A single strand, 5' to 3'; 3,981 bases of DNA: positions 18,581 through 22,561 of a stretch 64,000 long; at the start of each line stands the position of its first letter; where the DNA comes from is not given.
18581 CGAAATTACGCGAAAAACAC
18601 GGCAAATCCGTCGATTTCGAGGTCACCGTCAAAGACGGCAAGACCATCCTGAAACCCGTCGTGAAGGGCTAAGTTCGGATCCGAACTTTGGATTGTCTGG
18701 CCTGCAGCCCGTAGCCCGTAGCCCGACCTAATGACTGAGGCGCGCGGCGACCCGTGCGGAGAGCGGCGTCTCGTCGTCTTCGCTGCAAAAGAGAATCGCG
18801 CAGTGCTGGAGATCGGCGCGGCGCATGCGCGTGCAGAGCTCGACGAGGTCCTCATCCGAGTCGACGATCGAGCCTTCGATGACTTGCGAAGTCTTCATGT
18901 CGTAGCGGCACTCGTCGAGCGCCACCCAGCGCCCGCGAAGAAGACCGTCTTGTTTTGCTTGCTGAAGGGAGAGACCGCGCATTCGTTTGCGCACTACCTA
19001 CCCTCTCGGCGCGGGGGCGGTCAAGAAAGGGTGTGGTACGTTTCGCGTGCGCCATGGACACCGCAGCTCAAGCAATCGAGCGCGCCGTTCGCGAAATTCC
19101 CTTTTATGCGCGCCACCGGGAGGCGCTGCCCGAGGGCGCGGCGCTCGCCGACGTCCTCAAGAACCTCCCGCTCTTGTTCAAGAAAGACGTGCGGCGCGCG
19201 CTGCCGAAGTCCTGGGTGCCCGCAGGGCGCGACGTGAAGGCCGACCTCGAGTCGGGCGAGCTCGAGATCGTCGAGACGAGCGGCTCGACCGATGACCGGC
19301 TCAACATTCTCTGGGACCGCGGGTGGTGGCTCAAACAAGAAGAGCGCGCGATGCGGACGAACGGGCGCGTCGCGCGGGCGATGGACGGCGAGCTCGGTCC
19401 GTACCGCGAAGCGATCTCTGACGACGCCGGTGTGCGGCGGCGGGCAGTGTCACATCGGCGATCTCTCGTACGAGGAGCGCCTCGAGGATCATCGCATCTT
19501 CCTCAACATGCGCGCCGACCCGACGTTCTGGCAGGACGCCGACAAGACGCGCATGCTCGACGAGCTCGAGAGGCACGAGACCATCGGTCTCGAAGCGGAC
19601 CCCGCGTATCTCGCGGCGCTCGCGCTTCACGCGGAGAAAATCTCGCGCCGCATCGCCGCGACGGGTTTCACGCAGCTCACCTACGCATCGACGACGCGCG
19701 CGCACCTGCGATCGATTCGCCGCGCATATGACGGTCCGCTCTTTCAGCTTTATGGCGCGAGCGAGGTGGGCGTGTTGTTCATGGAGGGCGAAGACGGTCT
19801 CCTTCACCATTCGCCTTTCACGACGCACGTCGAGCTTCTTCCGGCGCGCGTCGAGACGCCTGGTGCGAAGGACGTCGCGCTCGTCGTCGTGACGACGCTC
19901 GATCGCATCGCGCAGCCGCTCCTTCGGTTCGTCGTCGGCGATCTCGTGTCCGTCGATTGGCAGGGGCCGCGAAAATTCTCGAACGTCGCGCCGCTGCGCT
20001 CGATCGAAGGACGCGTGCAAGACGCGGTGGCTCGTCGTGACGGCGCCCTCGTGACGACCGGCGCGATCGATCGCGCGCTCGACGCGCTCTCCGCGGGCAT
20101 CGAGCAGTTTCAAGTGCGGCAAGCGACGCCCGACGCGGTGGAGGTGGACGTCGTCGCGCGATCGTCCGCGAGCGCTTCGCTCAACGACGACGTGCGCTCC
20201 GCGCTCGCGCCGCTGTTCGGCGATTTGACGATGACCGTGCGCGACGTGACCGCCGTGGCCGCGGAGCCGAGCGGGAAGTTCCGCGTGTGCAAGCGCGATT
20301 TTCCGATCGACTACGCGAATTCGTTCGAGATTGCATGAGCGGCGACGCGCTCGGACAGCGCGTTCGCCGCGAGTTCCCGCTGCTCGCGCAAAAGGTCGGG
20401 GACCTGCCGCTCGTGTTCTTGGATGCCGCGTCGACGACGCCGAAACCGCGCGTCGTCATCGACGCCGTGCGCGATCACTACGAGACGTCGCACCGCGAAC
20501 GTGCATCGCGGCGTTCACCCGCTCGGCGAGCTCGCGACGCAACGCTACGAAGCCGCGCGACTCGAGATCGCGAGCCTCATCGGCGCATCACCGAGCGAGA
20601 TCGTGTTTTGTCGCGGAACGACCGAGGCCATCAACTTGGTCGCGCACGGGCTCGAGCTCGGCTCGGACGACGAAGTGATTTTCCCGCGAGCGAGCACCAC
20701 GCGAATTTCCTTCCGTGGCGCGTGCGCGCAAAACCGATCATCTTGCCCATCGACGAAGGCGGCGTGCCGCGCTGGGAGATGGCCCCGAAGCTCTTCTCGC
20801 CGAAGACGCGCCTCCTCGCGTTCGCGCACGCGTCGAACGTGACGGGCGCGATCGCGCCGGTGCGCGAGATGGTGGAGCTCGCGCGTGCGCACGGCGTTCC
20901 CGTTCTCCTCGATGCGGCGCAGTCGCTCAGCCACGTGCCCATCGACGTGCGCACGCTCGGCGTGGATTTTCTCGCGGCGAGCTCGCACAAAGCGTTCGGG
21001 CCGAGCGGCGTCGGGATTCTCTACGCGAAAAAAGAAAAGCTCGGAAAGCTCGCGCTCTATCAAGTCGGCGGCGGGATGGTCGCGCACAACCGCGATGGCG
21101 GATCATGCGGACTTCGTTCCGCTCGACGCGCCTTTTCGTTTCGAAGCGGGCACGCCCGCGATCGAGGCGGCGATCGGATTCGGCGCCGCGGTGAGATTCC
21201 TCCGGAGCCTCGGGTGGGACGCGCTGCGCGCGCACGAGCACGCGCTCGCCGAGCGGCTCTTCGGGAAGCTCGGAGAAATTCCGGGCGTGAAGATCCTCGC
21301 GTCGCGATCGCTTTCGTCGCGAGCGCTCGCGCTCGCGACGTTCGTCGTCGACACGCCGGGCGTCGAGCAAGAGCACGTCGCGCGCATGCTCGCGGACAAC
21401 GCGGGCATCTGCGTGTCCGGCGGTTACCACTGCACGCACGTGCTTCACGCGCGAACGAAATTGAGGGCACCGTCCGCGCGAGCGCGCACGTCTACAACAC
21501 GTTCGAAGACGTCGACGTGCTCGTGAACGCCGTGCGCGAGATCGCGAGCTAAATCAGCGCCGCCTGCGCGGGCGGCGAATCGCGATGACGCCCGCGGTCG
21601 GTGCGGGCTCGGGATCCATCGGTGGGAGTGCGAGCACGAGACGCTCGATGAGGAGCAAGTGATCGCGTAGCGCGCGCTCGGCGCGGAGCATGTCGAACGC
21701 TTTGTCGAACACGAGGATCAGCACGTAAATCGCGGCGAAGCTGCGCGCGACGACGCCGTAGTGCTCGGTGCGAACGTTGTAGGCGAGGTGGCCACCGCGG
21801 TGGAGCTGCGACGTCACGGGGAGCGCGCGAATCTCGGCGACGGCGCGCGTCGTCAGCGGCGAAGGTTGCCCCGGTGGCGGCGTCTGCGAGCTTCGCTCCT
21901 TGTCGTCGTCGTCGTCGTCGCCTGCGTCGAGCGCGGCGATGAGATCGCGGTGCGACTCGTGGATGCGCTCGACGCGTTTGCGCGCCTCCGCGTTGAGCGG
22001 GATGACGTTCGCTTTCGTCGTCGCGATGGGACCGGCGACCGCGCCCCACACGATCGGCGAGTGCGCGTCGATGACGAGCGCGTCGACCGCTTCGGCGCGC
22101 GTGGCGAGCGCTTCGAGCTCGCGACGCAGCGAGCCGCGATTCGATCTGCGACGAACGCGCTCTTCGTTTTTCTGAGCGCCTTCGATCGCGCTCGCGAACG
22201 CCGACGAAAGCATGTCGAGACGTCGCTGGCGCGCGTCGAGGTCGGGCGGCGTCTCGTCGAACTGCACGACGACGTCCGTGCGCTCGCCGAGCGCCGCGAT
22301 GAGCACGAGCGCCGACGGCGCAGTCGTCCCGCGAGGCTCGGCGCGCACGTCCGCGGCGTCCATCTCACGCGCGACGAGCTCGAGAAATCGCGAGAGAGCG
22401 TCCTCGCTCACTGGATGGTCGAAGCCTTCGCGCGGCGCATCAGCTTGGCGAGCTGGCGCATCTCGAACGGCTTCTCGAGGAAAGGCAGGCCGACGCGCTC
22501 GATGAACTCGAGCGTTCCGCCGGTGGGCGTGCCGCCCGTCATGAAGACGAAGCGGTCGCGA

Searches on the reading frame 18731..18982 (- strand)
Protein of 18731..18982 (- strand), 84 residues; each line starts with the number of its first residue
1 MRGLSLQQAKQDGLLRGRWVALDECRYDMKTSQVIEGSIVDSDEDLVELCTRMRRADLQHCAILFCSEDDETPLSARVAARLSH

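Call 62: search_protein_families(library=pfam, proteins=[window:18731-18982:-], max_evalue=0.1)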
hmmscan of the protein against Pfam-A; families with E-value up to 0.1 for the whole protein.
window:18731-18982:- (84 aa): 0 families

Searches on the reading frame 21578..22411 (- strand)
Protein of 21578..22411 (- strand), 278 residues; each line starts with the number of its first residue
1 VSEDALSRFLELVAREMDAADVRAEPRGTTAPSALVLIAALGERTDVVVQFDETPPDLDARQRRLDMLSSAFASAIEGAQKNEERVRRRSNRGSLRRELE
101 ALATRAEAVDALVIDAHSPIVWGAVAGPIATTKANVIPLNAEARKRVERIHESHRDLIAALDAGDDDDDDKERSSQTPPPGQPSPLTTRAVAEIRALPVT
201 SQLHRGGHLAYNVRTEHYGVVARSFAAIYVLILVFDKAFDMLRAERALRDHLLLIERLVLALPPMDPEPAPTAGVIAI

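Call 62: search_protein_families(library=pfam, proteins=[window:21578-22411:-], max_evalue=0.1)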
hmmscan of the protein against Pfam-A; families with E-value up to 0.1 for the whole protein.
window:21578-22411:- (278 aa): 1 family
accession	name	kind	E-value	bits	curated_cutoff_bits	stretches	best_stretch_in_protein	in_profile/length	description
PF14301.12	DUF4376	-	0.014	16.2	25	1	91-169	28-102/106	Domain of unknown function (DUF4376)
